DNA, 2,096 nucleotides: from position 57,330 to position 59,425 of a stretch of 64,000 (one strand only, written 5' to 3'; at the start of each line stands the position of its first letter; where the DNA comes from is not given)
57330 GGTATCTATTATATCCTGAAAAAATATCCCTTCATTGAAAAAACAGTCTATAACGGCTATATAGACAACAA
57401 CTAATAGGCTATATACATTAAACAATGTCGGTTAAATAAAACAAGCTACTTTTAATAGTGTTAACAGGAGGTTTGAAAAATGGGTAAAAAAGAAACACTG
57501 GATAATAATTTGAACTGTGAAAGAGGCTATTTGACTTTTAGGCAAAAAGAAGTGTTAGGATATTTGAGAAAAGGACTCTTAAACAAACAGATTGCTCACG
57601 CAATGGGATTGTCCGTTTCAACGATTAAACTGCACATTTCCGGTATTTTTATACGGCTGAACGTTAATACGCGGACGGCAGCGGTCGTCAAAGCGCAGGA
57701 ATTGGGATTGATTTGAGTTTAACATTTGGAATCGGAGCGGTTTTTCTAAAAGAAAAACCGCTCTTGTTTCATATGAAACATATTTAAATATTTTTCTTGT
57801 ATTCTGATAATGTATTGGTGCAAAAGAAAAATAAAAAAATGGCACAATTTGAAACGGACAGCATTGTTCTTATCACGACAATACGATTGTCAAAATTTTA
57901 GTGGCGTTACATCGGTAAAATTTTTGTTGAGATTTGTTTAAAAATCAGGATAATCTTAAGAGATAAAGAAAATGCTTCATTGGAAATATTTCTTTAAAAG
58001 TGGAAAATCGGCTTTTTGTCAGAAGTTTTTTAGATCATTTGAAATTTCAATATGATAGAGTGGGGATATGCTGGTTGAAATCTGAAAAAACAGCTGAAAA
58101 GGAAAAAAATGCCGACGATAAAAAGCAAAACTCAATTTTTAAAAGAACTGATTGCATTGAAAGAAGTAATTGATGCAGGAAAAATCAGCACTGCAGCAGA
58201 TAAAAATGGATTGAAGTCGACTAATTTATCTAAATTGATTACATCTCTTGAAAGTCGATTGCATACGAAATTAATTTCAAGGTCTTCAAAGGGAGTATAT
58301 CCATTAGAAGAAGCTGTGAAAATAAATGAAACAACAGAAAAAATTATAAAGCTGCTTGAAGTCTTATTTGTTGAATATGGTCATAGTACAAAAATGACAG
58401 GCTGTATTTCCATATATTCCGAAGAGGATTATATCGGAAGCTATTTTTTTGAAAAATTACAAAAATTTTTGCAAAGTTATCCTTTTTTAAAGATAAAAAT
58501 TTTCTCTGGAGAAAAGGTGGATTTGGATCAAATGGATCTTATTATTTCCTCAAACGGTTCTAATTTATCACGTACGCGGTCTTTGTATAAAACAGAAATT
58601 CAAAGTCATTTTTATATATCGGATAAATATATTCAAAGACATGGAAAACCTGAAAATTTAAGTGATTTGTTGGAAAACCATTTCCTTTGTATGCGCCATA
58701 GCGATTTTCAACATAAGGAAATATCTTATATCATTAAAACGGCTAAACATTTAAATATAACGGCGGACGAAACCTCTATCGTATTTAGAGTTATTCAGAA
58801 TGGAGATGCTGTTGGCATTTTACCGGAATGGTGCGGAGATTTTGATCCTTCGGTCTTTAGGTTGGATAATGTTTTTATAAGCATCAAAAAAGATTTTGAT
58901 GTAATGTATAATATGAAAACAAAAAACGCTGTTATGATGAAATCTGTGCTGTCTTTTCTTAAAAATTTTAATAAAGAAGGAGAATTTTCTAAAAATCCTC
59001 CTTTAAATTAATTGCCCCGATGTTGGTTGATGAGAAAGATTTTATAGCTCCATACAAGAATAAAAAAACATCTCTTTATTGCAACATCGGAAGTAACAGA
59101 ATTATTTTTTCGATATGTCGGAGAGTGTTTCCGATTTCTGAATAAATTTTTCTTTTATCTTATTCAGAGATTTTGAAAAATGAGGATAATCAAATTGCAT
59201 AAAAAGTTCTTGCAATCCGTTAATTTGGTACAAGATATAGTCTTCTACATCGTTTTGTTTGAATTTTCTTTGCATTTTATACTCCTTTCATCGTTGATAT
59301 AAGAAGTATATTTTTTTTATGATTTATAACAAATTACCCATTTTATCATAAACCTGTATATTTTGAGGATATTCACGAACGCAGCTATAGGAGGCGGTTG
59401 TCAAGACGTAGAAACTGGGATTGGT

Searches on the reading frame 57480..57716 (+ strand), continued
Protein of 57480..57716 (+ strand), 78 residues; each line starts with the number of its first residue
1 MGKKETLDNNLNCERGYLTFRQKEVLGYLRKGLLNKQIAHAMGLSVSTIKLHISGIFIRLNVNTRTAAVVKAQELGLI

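Call 67: search_solved_structures(query=L057:11402-12412:+, max_evalue=1e-10, show_alignments=2)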
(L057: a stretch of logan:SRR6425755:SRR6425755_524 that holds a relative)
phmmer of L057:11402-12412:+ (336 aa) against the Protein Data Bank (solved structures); distinct sequences matched with E-value up to 1e-10: 13.
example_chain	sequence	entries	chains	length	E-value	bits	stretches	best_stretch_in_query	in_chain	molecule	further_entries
6t1f_A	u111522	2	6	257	2e-66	227.7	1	4-216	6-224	Chromosome-partitioning protein ParB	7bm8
7bnk_A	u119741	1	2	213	1.3e-58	202.1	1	25-233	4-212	ParB family protein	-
1vz0_A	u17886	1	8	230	5.1e-58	200.1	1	4-223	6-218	Chromosome-partitioning protein Spo0J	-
7o0n_A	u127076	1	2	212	9.2e-58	199.3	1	25-233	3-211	ParB family protein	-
7bnr_A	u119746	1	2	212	9.7e-58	199.2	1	25-233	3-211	ParB family protein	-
6sdk_A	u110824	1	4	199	9.9e-49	169.6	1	26-216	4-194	Stage 0 sporulation protein J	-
7nfu_A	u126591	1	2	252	2.8e-48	168.1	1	18-220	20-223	Nucleoid occlusion protein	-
7ng0_A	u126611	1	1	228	9e-48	166.5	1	26-220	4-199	Nucleoid occlusion protein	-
7ol9_A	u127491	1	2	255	6.1e-46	160.5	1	20-224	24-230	Nucleoid occlusion protein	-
4umk_A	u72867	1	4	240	1.1e-43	153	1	26-216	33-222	PROBABLE CHROMOSOME-PARTITIONING PROTEIN PARB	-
6s6h_A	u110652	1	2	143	1.3e-35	126.5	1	110-217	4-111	Chromosome-partitioning protein ParB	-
6y93_A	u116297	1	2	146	2.2e-22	83.1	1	109-224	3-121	Nucleoid occlusion protein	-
8qa8_A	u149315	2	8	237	3.3e-14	56.3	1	18-225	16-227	Transcriptional repressor protein KorB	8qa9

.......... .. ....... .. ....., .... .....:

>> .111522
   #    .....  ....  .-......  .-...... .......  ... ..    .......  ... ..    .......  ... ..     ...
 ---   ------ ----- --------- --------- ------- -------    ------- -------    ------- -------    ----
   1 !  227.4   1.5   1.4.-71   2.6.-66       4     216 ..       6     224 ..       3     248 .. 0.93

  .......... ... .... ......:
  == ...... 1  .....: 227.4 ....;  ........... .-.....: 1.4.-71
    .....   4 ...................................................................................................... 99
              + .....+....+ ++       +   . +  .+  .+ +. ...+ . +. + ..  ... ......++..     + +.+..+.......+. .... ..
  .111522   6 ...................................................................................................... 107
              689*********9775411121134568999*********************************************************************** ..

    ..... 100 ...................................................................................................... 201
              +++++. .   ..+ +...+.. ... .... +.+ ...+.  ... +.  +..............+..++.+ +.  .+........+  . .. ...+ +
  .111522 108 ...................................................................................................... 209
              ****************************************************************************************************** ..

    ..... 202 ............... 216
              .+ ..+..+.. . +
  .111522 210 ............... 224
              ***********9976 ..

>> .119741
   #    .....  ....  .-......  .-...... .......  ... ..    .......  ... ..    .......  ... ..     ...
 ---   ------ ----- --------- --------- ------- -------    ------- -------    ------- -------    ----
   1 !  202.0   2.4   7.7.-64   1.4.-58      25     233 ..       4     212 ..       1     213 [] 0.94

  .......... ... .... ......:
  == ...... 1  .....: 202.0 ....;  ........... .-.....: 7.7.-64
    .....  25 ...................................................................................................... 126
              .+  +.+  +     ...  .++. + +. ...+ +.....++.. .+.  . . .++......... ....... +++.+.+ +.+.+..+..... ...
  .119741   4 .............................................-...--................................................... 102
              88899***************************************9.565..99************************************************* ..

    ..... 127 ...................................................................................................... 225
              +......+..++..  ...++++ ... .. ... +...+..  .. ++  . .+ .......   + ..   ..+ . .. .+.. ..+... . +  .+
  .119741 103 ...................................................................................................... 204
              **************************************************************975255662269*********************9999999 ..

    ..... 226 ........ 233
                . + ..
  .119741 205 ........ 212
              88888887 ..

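Call 70: find_encoding_contigs(protein=P0023, flank=10000, max_places=3)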
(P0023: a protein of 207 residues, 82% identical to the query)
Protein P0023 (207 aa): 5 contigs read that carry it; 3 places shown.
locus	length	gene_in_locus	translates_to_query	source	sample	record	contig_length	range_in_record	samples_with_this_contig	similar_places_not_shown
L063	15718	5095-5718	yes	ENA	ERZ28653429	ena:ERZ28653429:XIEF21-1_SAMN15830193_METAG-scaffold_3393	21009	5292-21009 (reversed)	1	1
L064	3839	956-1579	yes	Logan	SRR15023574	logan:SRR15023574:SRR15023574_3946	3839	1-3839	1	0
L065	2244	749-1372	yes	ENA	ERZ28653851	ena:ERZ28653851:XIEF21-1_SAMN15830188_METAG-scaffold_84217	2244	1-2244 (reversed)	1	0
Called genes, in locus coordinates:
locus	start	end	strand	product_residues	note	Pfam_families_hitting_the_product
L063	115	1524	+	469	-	PF01757:Acyl_transf_3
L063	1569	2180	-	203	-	PF03358:FMN_red (weak), PF12682:Flavodoxin_4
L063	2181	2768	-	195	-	PF00475:IGPD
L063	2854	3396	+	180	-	PF00227:Proteasome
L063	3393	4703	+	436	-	PF00493:MCM (faint), PF00004:AAA (weak), PF07728:AAA_5 (faint), PF07724:AAA_2, PF00004:AAA (weak)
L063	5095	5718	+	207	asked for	PF02527:GidB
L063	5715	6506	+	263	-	PF00142:Fer4_NifH (weak), PF02374:ArsA_ATPase (weak), PF06564:CBP_BcsQ, PF09140:MipZ, PF10609:ParA, PF13614:AAA_31, PF01656:CbiA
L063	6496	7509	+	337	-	PF02195:ParB_N, PF17762:HTH_ParB, PF23552:ParB_C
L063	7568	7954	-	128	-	PF08378:NERD (weak), PF02021:UPF0102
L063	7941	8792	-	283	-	PF00590:TP_methylase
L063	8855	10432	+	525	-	PF04348:LppC (weak), PF13458:Peripla_BP_6, PF01094:ANF_receptor (faint)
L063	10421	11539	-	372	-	PF04055:Radical_SAM, PF06969:HemN_C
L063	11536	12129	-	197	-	PF01725:Ham1p_like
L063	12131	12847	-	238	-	PF01138:RNase_PH, PF03725:RNase_PH_C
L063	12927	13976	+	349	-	PF01628:HrcA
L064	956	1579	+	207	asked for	PF02527:GidB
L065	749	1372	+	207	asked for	PF02527:GidB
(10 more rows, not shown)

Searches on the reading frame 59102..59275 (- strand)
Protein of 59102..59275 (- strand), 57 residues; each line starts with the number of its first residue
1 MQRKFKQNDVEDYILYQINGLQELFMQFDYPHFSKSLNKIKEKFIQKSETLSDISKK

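Call 11: search_protein_families(library=pfam, proteins=[window:59102-59275:-], max_evalue=0.01)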
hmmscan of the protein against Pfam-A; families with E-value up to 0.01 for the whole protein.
window:59102-59275:- (57 aa): 0 families

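Call 54: find_encoding_contigs(protein=window:59102-59275:-, flank=5000, max_places=10)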
Protein window:59102-59275:- (57 aa): 13 contigs read that carry it; 10 places shown.
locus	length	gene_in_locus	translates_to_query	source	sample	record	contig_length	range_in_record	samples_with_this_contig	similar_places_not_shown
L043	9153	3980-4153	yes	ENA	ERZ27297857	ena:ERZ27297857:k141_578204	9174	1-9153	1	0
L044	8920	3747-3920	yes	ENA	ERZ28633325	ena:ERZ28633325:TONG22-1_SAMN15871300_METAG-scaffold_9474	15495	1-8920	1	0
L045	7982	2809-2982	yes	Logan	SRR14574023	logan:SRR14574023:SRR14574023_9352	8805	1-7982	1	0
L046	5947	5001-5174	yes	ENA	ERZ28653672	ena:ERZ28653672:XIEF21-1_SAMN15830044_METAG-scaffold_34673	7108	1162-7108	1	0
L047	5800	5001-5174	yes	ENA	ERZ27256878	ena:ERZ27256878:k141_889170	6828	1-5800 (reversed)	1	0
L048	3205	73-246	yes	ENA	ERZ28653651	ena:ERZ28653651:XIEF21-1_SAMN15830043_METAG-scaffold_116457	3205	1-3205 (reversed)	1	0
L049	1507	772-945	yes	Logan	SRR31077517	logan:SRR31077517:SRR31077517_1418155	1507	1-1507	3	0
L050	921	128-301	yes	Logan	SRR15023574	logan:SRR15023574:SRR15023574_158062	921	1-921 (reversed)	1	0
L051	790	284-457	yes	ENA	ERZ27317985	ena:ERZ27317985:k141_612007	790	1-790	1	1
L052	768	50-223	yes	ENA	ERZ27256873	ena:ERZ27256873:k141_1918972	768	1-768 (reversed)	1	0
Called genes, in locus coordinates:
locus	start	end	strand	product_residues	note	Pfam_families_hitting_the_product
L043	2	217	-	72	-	?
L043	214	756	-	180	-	PF00227:Proteasome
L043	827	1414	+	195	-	PF00475:IGPD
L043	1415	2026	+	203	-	PF03358:FMN_red (faint), PF12682:Flavodoxin_4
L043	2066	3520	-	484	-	PF01757:Acyl_transf_3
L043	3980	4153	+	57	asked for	-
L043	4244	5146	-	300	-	PF00126:HTH_1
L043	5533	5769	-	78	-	PF00196:GerE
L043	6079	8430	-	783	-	PF07228:SpoIIE, PF13581:HATPase_c_2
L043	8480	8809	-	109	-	PF01740:STAS, PF13466:STAS_2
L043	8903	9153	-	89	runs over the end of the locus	?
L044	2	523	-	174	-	?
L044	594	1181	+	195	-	PF00475:IGPD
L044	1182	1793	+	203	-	PF03358:FMN_red (weak), PF12682:Flavodoxin_4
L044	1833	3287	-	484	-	PF01757:Acyl_transf_3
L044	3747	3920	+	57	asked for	-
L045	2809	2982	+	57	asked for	-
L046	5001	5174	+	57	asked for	-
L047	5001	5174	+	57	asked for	-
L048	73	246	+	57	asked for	-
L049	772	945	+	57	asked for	-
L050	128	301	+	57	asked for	-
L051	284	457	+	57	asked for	-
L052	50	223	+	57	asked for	-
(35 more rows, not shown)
